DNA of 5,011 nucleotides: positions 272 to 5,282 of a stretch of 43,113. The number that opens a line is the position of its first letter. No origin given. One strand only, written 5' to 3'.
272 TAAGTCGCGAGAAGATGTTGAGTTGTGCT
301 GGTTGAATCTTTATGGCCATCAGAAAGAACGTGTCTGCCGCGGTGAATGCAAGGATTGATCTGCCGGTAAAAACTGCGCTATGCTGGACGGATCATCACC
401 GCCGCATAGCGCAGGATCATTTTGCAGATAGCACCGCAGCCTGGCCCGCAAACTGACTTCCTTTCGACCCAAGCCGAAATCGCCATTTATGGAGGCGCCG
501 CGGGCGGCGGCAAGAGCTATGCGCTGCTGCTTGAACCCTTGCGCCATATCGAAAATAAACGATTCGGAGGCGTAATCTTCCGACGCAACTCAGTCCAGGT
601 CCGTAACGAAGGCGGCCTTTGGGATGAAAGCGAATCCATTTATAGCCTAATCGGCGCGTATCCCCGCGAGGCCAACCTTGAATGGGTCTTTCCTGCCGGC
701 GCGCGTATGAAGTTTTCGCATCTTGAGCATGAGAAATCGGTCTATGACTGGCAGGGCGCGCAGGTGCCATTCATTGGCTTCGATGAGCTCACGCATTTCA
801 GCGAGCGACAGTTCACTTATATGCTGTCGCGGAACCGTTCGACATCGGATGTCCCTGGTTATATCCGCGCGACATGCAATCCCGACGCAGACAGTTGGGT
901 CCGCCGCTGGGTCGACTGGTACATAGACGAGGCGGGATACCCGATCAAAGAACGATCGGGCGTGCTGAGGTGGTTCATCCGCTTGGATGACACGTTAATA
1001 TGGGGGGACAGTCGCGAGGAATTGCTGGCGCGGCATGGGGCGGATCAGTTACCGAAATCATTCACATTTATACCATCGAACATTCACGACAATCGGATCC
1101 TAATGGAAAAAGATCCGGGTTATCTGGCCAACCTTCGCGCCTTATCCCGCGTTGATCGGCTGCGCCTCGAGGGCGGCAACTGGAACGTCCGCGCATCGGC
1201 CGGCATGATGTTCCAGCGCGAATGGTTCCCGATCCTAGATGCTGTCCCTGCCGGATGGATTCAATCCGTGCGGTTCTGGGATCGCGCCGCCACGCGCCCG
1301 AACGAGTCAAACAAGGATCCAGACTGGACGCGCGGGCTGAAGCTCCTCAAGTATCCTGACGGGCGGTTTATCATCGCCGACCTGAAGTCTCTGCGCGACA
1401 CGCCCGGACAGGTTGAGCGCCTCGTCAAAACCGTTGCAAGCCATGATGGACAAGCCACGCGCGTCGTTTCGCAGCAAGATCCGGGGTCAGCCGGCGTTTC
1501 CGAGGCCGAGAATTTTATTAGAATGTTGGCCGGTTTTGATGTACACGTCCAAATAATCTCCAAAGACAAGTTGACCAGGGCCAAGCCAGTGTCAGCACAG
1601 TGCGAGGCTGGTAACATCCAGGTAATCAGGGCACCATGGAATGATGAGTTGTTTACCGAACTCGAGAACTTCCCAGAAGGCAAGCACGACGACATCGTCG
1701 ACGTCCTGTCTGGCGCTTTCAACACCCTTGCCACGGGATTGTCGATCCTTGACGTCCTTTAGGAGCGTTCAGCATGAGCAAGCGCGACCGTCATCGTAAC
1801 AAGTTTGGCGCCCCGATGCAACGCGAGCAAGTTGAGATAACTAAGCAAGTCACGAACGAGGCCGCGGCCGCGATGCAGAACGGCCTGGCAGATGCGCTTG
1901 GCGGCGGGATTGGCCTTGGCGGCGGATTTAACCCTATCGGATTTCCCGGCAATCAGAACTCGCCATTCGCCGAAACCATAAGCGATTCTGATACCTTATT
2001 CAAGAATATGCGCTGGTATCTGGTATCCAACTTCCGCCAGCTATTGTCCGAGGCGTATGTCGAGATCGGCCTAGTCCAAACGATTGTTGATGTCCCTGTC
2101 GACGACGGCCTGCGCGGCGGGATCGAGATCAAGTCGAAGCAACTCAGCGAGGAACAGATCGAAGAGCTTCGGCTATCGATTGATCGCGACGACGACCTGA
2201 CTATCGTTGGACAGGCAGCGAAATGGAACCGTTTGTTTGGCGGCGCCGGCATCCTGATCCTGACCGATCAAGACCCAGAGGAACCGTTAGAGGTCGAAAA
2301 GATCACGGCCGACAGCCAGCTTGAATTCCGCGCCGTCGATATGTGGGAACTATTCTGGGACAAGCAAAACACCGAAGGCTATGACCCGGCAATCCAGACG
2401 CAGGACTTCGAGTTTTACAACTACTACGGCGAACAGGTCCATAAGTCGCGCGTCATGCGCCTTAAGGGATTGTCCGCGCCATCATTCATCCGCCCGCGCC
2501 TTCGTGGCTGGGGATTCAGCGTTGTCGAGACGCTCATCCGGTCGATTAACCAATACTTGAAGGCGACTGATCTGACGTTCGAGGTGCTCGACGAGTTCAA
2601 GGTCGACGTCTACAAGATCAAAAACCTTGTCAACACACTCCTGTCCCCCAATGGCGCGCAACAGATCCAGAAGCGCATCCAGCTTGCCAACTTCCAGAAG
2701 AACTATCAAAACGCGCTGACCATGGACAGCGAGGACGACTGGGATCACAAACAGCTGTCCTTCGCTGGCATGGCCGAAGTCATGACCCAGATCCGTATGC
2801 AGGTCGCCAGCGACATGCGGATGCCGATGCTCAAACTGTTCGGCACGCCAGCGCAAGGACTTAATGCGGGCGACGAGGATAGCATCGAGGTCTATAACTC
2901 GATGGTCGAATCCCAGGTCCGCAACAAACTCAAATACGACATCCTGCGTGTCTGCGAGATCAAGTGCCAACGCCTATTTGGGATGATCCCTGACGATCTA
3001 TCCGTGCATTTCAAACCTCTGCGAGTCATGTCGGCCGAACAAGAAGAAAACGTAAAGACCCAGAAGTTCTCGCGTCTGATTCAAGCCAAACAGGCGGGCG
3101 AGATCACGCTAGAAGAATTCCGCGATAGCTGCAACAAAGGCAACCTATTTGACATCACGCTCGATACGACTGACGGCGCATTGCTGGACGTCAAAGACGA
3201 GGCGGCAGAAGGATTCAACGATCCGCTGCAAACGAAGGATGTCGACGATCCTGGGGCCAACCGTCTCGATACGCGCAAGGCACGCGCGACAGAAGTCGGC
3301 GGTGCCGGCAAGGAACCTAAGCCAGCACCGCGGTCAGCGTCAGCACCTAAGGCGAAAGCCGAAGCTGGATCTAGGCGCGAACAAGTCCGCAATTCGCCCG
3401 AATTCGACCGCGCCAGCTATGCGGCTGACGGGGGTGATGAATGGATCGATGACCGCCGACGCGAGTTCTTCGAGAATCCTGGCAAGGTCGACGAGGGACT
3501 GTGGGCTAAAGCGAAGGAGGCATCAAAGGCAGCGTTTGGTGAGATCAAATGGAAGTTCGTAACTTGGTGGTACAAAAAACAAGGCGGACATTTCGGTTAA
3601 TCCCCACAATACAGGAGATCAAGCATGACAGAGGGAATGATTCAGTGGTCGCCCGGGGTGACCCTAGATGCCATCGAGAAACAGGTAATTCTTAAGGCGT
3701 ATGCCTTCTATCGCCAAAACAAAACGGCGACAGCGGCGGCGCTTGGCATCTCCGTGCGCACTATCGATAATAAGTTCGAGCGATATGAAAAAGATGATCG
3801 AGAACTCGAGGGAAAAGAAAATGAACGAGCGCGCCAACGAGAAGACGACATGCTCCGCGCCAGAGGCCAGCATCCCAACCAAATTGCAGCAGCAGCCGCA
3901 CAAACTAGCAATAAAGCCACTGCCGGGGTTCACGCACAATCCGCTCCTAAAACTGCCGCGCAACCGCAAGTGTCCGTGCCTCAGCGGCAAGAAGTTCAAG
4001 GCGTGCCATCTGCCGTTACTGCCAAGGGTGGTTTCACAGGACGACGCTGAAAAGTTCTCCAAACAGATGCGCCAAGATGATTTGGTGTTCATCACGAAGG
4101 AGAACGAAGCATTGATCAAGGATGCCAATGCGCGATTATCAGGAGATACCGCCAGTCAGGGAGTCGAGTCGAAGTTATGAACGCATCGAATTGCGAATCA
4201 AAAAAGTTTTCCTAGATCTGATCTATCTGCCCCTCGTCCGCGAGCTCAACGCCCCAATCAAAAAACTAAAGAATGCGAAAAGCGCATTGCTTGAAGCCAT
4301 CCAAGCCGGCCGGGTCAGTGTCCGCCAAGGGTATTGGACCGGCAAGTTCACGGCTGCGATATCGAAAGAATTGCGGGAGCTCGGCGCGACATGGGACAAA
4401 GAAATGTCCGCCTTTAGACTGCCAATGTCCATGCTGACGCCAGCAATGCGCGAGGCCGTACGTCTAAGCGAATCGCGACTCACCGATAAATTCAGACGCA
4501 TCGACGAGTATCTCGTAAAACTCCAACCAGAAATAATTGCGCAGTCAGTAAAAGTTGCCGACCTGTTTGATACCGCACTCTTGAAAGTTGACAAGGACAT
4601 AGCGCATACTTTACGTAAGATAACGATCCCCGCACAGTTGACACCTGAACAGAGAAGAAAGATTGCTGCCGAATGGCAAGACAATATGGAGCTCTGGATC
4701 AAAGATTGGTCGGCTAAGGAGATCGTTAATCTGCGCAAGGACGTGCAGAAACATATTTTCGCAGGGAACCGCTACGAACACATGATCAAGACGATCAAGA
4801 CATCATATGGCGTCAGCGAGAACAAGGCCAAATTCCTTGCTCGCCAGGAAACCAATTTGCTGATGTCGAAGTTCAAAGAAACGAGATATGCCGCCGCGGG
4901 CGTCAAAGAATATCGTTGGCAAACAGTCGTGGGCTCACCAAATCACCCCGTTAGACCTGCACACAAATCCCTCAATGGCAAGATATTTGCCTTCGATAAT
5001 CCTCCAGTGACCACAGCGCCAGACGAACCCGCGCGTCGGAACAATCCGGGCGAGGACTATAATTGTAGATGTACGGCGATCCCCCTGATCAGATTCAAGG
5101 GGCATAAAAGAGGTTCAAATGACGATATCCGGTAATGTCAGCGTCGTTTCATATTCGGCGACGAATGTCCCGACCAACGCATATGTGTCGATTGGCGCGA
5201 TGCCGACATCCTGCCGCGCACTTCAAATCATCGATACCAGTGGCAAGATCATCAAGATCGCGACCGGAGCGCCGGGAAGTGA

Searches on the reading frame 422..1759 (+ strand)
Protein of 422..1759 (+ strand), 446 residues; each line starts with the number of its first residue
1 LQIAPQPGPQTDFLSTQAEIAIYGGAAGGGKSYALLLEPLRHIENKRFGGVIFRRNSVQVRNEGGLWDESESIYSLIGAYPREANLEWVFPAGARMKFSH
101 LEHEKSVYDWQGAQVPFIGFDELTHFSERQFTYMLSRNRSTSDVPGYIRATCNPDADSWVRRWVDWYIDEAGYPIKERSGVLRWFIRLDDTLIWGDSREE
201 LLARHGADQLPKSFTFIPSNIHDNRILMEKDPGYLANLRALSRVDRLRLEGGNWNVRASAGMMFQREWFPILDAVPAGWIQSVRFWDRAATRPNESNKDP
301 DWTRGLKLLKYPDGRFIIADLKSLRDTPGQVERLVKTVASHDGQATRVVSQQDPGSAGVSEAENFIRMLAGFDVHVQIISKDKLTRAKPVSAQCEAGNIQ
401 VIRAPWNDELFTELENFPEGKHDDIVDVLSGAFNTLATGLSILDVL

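Call 15: search_protein_families(library=phrogs, proteins=[window:422-1759:+], max_evalue=0.00001)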
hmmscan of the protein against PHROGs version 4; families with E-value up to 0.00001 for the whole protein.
window:422-1759:+ (446 aa): 7 families
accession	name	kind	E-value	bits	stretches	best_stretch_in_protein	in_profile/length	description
phrog_979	-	head and packaging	1.2e-171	573.6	1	2-438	150-601/642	terminase large subunit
phrog_9526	-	head and packaging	5.6e-56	191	1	4-253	9-269/280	terminase large subunit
phrog_12171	-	head and packaging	7.9e-33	113.9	1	343-439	2-98/110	terminase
phrog_9453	-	head and packaging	5.5e-32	112.2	1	252-437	1-211/233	terminase large subunit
phrog_38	-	head and packaging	2.1e-17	64.1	1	256-441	520-708/760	terminase large subunit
phrog_2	-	head and packaging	7.1e-09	35.9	1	7-269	267-466/807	terminase large subunit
phrog_5573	-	head and packaging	7.9e-07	29.7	1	380-435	173-233/250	terminase large subunit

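Call 52: search_dna_similar(query=window:422-1759:+, collection=phages, mode=protein, max_evalue=1e-20, max_rows=25)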
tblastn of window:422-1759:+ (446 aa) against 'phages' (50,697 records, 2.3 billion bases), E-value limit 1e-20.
Records with a match: 1335; places in all: 1338; records where one place covers at least 80% of the query: 1129.
Best place of each record, by identity: <60% 1335.
By first word of the organism name: Escherichia 331; Pseudomonas 231; Vibrio 146; Rheinheimera 115; Salmonella 97; Acinetobacter 91; Klebsiella 40; Erwinia 35; Shigella 24; Campylobacter 17; and 48 more.
By host as written in the record: - 195; Rheinheimera sp. BAL341 115; Escherichia coli 94; Pseudomonas aeruginosa 71; Escherichia coli K-12 MG1655 50; Acinetobacter baumannii 36; Pseudomonas aeruginosa PAO1 26; Escherichia coli O157:H7 19; and 331 more.
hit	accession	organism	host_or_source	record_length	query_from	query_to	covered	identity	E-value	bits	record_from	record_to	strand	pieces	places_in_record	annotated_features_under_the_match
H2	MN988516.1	Rhizobium phage RHph_N28_2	Rhizobium etli N731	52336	3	436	97%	56.2%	7e-151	479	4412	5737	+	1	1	terminase large subunit protein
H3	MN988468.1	Rhizobium phage RHph_TM3_3_3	Rhizobium phaseoli T3_3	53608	3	436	97%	53.9%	2e-147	470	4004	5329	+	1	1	terminase large subunit protein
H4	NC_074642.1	Methanoculleus virus L4768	Methanoculleus bourgensis E02.3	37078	1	443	99%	51.6%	2e-135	435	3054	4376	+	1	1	terminase large subunit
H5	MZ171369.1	Methanoculleus virus Blf4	Methanoculleus bourgensis E02.3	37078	1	443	99%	51.6%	2e-135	435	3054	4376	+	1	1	terminase large subunit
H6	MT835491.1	Bacteriophage sp.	human fecal samples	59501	3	439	98%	48.2%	9e-124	402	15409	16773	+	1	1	record has no annotation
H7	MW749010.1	Hafnia phage vB_HpaM_SarahDanielle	Hafnia paralvei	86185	3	436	97%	43.6%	3e-98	328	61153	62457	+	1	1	putative terminase large subunit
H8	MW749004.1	Hafnia phage vB_HpaM_Zyzzx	Hafnia paralvei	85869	3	436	97%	43.2%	6e-97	324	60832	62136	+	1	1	putative terminase large subunit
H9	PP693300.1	Yersinia phage vB_YenM_P778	Yersinia enterocolitica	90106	3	436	97%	43.1%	2e-98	328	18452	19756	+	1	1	terminase large subunit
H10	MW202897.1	Caudoviricetes sp.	Manatee Spring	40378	3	438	98%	41.6%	8e-106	350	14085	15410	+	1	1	large subunit terminase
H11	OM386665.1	Escherichia phage vB_EcoM_ESCO56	Escherichia coli DH5a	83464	3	436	97%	41.5%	7e-92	310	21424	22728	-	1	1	large subunit terminase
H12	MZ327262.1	Salmonella phage vB_Si_DR094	Salmonella enterica subsp. enterica ...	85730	3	436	97%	41.5%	2e-91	308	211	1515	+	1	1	terminase large subunit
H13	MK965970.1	Salmonella phage DaR-2019b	poultry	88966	3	436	97%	41.5%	2e-91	308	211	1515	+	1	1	terminase large subunit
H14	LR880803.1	Escherichia phage Barry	-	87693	3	436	97%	41.5%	2e-91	308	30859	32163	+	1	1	terminase large subunit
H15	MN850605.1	Escherichia phage fjerdesal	Escherichia coli K-12 MG1655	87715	3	436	97%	41.5%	2e-91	308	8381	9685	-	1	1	terminase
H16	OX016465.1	Escherichia phage vB_Eco_Tribble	River Water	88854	3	436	97%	41.5%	2e-91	308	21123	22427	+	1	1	Terminase, large subunit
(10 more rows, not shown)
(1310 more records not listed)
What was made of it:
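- Tried and rejected: The best TerL hits are Rhizobium phages at 56% and Methanoculleus viruses at 52% (call 52).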

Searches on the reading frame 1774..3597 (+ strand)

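Call 15: search_protein_families(library=phrogs, proteins=[window:1774-3597:+], max_evalue=0.00001)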
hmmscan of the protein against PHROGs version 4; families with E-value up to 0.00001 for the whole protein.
window:1774-3597:+ (608 aa): 7 families
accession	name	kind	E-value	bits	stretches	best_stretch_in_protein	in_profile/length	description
phrog_146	-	head and packaging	5.4e-73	247.8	1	80-516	46-481/587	portal protein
phrog_15528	-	head and packaging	3.7e-33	115.9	1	91-442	66-433/794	portal protein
phrog_12751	-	unknown function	2.5e-28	100.1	1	245-501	9-263/283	-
phrog_30637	-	unknown function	4.8e-19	68.8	1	219-495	2-275/1119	-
phrog_15615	-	head and packaging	9.5e-12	45.7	1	82-247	28-191/194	virion structural protein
phrog_220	-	head and packaging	3.2e-06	26.4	1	222-485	199-468/1338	minor head protein and DNA pilot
phrog_4660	-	head and packaging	8.9e-06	25.3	0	100-521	122-543/765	minor head protein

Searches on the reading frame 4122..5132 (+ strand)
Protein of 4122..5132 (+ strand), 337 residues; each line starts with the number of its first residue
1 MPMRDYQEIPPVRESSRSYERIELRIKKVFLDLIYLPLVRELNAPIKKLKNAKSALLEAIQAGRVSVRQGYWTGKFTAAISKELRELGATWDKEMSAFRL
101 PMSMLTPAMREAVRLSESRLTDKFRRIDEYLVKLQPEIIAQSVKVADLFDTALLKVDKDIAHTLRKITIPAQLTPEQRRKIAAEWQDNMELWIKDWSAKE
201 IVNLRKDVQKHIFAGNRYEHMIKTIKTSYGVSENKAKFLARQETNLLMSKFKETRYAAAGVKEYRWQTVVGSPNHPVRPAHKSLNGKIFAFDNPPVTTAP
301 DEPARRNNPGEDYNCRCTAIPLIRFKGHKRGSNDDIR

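Call 15: search_protein_families(library=phrogs, proteins=[window:4122-5132:+], max_evalue=0.00001)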
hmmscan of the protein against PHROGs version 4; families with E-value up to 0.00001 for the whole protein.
window:4122-5132:+ (337 aa): 8 families
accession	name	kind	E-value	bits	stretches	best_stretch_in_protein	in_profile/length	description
phrog_324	-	head and packaging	4.2e-39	136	1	106-328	83-323/624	head morphogenesis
phrog_4529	-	head and packaging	4.6e-24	86.5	1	162-330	132-295/533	minor head protein and DNA pilot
phrog_595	-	head and packaging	4.2e-21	76.9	1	160-323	142-298/513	head maturation protease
phrog_15127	-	head and packaging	3.5e-19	69.7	1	116-326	50-255/602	head protein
phrog_115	-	head and packaging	5.8e-15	56.5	1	203-323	209-318/665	minor head protein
phrog_2662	-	head and packaging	4.2e-08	33.2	0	206-321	593-707/717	portal protein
phrog_4728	-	head and packaging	4.4e-08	33.4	1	188-323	172-300/591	head morphogenesis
phrog_2841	-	head and packaging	2.9e-07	30.9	1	203-324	198-308/525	minor head protein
